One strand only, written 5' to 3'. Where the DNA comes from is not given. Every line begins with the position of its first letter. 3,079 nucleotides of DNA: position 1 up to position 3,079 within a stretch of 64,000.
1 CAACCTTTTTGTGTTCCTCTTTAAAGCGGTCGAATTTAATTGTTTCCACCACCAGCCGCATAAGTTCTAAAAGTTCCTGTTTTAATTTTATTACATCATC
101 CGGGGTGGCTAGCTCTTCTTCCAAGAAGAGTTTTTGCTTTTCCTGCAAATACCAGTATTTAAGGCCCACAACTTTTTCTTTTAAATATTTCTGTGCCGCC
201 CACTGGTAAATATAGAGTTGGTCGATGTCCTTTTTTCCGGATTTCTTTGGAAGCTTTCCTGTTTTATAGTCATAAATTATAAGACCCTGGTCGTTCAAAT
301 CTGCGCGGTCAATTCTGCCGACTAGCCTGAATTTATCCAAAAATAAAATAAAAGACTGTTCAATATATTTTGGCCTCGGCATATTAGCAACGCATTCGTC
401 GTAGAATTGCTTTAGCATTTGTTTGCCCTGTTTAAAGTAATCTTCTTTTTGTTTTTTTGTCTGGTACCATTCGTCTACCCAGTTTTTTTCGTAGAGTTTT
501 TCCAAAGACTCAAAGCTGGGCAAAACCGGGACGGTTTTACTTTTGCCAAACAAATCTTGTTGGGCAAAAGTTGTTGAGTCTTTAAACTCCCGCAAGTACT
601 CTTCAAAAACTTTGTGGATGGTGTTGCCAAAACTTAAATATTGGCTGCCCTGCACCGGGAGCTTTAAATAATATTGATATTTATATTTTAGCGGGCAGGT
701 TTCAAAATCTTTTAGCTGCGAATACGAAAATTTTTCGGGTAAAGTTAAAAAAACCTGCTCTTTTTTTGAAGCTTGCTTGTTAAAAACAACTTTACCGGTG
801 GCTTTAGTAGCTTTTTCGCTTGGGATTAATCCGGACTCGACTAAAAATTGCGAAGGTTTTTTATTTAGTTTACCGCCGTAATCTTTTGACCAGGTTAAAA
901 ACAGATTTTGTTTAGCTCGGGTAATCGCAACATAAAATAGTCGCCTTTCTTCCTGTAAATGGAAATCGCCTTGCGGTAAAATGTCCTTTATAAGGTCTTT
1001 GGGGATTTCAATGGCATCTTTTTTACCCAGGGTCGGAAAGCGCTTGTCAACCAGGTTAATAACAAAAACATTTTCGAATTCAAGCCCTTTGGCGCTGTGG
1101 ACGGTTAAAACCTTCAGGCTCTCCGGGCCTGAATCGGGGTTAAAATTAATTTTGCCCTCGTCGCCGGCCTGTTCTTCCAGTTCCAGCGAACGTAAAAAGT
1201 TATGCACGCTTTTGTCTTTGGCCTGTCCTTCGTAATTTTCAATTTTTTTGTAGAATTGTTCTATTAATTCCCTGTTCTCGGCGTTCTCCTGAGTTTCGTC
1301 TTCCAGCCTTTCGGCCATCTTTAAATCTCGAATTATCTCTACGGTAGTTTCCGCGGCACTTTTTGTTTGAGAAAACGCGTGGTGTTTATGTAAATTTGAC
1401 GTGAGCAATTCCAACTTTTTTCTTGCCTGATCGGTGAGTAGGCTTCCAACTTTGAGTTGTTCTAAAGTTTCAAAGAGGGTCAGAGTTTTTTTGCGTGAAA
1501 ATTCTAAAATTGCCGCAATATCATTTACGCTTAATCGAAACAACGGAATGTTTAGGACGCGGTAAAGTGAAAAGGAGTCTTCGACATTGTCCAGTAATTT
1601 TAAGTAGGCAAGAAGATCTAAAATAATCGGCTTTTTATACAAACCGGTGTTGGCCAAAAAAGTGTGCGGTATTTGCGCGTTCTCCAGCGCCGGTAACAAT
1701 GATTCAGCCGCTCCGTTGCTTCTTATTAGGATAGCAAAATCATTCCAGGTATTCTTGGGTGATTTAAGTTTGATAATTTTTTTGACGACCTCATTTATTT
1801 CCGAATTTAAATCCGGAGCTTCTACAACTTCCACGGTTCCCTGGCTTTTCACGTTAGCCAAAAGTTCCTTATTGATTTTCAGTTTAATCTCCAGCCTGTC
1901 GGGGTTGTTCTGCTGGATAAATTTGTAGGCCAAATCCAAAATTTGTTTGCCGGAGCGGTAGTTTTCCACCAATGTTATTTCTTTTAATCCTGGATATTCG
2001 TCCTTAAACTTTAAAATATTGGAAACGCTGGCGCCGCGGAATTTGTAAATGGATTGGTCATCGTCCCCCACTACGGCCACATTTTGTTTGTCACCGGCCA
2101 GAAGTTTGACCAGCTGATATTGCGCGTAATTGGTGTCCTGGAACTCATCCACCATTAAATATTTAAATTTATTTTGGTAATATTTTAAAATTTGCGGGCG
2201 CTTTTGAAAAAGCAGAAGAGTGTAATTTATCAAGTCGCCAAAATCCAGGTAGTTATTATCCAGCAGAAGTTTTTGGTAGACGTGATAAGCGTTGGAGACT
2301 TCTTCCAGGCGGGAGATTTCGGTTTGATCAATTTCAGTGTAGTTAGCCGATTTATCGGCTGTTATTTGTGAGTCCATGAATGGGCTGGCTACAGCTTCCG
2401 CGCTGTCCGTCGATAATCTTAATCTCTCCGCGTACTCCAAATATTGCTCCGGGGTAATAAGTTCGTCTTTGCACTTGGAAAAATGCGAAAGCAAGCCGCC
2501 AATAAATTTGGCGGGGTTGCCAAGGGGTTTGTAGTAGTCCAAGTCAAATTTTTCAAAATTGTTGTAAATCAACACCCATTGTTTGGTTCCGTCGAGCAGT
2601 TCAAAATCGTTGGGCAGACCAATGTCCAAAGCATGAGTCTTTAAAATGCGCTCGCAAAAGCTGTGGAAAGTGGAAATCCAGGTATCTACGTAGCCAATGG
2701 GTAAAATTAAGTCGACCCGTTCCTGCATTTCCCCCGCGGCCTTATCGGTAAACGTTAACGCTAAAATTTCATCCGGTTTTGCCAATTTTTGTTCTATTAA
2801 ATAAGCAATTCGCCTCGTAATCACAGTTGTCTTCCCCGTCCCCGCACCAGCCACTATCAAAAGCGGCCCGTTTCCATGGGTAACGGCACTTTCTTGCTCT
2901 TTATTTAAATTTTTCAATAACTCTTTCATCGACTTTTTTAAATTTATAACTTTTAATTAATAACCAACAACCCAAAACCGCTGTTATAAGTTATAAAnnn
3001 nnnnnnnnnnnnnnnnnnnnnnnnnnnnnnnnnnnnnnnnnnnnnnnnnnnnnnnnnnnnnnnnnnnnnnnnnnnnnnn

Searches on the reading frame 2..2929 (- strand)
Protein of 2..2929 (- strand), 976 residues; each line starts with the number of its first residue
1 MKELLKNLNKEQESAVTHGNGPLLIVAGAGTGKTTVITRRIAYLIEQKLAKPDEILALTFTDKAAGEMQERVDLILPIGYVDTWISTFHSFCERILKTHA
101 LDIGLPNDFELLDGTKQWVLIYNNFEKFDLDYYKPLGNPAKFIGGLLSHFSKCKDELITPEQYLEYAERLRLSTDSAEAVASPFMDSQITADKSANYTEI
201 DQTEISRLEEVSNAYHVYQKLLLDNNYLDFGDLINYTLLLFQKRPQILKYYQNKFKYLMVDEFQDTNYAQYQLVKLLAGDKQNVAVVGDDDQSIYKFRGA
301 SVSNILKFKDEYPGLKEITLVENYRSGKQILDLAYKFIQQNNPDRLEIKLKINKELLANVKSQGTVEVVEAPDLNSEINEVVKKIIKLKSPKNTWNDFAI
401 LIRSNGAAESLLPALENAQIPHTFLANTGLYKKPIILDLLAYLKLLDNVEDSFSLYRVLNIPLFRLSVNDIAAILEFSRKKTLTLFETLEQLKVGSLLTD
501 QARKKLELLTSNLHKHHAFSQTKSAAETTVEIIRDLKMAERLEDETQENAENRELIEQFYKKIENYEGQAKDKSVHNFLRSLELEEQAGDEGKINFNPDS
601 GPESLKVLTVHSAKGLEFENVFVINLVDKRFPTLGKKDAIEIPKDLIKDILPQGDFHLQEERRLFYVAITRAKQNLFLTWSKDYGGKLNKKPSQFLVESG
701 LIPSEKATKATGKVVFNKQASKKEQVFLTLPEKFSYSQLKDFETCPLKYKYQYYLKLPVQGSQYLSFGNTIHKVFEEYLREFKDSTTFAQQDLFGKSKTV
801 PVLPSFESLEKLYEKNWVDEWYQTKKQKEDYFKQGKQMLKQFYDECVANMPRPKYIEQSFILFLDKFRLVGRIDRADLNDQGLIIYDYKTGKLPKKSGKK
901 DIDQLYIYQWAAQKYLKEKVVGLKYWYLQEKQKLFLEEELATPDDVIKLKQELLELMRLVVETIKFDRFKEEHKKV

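Call 69: search_protein_families(library=pfam, proteins=[window:2-2929:-], max_evalue=0.001)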
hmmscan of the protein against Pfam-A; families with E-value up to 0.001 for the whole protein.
window:2-2929:- (976 aa): 8 families
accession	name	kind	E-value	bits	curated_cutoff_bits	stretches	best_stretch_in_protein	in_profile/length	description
PF00580.27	UvrD-helicase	-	4.2e-83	279.6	23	1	8-313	1-271/271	UvrD/REP helicase N-terminal domain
PF13361.12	UvrD_C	-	2.6e-57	195.3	25.6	1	318-682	1-349/350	UvrD-like helicase C-terminal domain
PF12705.13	PDDEXK_1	-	3.5e-27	96.3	22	1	734-965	2-225/247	PD-(D/E)XK nuclease superfamily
PF13245.12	AAA_19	-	7.1e-25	88.2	25.1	1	12-298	1-134/134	AAA domain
PF13538.12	UvrD_C_2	-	3.2e-11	43.3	27.4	1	655-678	28-51/52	UvrD-like helicase C-terminal domain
PF13604.12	AAA_30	-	1.2e-07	32.1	27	1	8-73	2-67/191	AAA domain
PF01443.25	Viral_helicase1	-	4.6e-06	27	21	0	573-677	160-225/228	Viral superfamily 1 RNA helicase core domain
PF12684.13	DUF3799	-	0.00066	19.9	26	1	735-845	1-85/233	PDDEXK-like domain of unknown function (DUF3799)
